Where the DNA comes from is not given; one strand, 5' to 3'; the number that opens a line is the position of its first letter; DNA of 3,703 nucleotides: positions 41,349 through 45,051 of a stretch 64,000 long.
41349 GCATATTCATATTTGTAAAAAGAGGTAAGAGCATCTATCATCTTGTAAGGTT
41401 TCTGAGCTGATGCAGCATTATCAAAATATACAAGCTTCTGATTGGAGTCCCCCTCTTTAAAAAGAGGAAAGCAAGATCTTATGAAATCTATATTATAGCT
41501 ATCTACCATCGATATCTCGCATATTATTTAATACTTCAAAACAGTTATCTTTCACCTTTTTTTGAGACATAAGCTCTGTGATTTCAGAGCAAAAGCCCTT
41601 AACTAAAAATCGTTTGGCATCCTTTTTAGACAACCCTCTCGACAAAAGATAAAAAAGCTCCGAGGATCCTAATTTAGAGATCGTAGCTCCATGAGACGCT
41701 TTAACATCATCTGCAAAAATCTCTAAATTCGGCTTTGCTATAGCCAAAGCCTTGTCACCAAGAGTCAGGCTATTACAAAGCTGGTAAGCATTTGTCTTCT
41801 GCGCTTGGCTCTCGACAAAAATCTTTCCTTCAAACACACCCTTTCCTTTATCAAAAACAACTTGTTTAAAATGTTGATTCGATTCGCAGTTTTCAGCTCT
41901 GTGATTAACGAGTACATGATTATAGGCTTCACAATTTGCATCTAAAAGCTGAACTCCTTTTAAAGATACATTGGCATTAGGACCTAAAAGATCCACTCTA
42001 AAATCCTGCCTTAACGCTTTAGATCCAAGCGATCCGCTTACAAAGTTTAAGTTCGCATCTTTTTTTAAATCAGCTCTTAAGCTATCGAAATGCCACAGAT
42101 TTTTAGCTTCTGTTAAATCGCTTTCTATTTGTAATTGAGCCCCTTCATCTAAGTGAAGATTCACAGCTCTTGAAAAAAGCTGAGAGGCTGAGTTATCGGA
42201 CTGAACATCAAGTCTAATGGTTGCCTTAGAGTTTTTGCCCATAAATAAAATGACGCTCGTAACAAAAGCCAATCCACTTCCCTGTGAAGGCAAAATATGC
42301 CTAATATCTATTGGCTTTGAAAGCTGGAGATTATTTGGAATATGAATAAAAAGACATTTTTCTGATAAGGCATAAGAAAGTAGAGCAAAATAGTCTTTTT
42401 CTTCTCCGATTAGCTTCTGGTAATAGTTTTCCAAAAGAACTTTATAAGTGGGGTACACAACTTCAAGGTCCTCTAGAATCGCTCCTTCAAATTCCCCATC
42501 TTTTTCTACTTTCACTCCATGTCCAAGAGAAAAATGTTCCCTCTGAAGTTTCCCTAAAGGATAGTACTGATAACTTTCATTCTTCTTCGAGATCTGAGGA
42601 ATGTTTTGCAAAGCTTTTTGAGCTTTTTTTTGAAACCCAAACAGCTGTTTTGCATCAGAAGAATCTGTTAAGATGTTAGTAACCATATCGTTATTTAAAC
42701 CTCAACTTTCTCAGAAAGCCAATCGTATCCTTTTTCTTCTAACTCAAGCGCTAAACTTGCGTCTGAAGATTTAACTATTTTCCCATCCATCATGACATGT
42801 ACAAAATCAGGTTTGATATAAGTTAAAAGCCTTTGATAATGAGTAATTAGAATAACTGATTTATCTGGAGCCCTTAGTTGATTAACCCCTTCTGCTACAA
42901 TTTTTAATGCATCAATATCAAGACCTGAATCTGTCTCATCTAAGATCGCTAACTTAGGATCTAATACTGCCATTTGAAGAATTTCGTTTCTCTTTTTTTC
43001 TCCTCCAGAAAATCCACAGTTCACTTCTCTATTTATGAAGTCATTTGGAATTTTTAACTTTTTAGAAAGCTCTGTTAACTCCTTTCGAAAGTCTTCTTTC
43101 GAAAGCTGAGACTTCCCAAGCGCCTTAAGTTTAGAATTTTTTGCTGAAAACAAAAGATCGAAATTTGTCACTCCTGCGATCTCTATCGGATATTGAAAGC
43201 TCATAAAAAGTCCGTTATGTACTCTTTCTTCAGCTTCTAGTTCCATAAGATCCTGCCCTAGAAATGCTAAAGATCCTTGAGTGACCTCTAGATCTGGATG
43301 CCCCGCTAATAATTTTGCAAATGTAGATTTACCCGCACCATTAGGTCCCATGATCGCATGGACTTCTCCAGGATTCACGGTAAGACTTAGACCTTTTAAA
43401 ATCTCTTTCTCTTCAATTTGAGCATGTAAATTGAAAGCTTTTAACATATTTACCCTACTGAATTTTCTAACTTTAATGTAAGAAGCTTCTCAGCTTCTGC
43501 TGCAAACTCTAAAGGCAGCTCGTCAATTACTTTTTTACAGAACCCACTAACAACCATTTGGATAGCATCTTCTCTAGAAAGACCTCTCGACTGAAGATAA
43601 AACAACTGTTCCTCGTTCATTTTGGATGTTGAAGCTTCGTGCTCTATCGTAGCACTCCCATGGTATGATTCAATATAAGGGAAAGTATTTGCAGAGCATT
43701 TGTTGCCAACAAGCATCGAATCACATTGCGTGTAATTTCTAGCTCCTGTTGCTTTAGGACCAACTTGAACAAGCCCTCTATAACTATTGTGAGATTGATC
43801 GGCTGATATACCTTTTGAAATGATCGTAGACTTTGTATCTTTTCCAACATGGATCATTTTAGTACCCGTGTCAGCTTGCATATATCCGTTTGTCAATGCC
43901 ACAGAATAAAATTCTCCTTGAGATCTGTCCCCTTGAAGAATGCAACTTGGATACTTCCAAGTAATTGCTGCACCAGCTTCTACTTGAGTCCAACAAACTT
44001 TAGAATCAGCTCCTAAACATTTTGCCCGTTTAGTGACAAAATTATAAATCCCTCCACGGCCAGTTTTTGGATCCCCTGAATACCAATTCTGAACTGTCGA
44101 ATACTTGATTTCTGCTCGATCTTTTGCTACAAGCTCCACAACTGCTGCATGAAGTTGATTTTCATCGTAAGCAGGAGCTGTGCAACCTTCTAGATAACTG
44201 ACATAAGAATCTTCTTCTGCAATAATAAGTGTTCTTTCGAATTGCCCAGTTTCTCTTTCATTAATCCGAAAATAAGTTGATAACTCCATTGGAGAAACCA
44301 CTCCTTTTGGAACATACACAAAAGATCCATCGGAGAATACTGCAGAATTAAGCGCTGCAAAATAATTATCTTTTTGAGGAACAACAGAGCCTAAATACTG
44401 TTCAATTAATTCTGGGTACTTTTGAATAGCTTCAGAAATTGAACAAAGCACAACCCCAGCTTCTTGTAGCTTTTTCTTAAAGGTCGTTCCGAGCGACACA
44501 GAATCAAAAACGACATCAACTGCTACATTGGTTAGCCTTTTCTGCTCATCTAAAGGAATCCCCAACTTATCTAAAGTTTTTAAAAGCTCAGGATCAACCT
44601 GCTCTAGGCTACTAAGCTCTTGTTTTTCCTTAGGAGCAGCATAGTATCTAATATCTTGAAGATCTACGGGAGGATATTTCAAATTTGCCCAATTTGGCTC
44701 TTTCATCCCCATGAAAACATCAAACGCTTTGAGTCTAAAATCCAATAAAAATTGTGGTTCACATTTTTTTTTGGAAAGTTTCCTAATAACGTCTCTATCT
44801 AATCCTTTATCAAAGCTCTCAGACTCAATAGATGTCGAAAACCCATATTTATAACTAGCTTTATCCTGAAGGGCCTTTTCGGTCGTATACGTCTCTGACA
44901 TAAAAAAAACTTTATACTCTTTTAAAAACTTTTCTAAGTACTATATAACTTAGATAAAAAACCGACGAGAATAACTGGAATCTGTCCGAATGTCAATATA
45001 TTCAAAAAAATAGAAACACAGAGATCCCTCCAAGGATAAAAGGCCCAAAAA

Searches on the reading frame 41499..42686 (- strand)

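Call 65: search_protein_families(library=pfam, proteins=[window:41499-42686:-], max_evalue=0.001)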
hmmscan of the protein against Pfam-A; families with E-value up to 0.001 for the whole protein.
window:41499-42686:- (395 aa): 2 families
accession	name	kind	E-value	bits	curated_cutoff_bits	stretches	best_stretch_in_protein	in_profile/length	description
PF01458.23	SUFBD_core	-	6.7e-66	222.5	27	1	138-365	7-232/232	SUF system FeS cluster assembly, SufBD core domain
PF19295.5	SufBD_N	-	2e-07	31.2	23.5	1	67-128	111-172/172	SufBD protein N-terminal region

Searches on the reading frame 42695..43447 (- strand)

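Call 65: search_protein_families(library=pfam, proteins=[window:42695-43447:-], max_evalue=0.001)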
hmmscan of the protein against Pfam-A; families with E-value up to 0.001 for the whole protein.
window:42695-43447:- (250 aa): 3 families
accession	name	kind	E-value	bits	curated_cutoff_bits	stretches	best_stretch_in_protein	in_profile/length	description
PF00005.33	ABC_tran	-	1.3e-23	84.6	25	1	17-172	1-135/137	ABC transporter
PF02463.25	SMC_N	-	7.4e-06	26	40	0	136-220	135-213/220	RecF/RecN/SMC N terminal domain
PF13304.12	AAA_21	-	0.00036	21.1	27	0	30-47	2-19/304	AAA domain, putative AbiEii toxin, Type IV TA system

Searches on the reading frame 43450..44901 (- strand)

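Call 65: search_protein_families(library=pfam, proteins=[window:43450-44901:-], max_evalue=0.001)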
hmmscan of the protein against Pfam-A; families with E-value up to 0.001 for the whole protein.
window:43450-44901:- (483 aa): 2 families
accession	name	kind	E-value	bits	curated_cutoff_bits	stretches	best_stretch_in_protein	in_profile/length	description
PF01458.23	SUFBD_core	-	5.7e-79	265.3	27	1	211-454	1-232/232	SUF system FeS cluster assembly, SufBD core domain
PF19295.5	SufBD_N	-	3.6e-13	50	23.5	1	127-202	91-165/172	SufBD protein N-terminal region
